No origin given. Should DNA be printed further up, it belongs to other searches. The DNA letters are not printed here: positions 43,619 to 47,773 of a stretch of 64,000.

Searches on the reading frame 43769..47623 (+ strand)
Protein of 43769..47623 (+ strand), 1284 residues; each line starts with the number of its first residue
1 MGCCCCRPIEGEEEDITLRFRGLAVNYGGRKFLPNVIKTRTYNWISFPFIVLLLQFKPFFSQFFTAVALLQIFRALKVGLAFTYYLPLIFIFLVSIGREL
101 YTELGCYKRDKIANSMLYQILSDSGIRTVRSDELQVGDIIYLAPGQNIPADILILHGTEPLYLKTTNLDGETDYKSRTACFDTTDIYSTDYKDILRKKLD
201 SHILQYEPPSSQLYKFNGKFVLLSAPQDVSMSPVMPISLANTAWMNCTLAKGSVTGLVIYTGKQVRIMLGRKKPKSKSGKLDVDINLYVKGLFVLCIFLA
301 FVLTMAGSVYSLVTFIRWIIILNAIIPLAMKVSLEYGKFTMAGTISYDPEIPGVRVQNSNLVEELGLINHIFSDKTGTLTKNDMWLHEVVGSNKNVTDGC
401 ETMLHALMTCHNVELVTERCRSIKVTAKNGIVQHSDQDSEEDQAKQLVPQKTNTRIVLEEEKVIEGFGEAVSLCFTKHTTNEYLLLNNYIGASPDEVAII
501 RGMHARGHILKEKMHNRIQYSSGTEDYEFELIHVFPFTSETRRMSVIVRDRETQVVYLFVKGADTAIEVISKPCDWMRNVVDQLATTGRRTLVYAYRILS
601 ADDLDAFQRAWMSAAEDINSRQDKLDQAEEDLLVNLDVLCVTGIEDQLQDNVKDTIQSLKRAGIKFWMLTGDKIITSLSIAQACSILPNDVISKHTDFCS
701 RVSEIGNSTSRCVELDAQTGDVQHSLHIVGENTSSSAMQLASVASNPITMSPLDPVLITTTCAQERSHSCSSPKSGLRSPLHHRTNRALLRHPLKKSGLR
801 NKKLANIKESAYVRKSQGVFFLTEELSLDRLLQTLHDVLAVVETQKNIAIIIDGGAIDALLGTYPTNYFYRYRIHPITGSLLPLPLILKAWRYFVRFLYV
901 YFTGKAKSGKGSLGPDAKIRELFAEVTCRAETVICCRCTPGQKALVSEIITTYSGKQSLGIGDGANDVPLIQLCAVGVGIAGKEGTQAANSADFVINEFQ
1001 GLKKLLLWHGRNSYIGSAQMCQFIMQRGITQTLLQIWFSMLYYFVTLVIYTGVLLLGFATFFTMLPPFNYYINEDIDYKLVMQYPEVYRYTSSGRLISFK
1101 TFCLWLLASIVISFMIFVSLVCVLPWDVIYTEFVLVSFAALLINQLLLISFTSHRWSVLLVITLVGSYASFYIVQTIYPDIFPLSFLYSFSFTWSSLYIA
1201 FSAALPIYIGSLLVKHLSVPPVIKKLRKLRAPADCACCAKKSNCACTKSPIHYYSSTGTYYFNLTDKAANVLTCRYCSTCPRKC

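Call 35: search_protein_families(library=pfam, proteins=[window:43769-47623:+], max_evalue=0.001)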
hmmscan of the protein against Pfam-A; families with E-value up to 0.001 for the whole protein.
window:43769-47623:+ (1284 aa): 5 families
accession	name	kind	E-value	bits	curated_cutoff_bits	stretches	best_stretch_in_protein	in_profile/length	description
PF16212.11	PhoLip_ATPase_C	-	2.1e-32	113.3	28.3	1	989-1205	1-229/251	Phospholipid-translocating P-type ATPase C-terminal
PF00122.25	E1-E2_ATPase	-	1e-12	48.4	28.1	1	120-333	9-166/181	E1-E2 ATPase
PF00702.32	Hydrolase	-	8.9e-09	36.5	26.4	1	609-685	59-136/191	haloacid dehalogenase-like hydrolase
PF13246.12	Cation_ATPase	-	9.6e-08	32.4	21.7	1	492-567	21-84/91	Cation transport ATPase (P-type)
PF16209.10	PhoLip_ATPase_N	-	3.2e-06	27.2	29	1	30-83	12-65/67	Phospholipid-translocating ATPase N-terminal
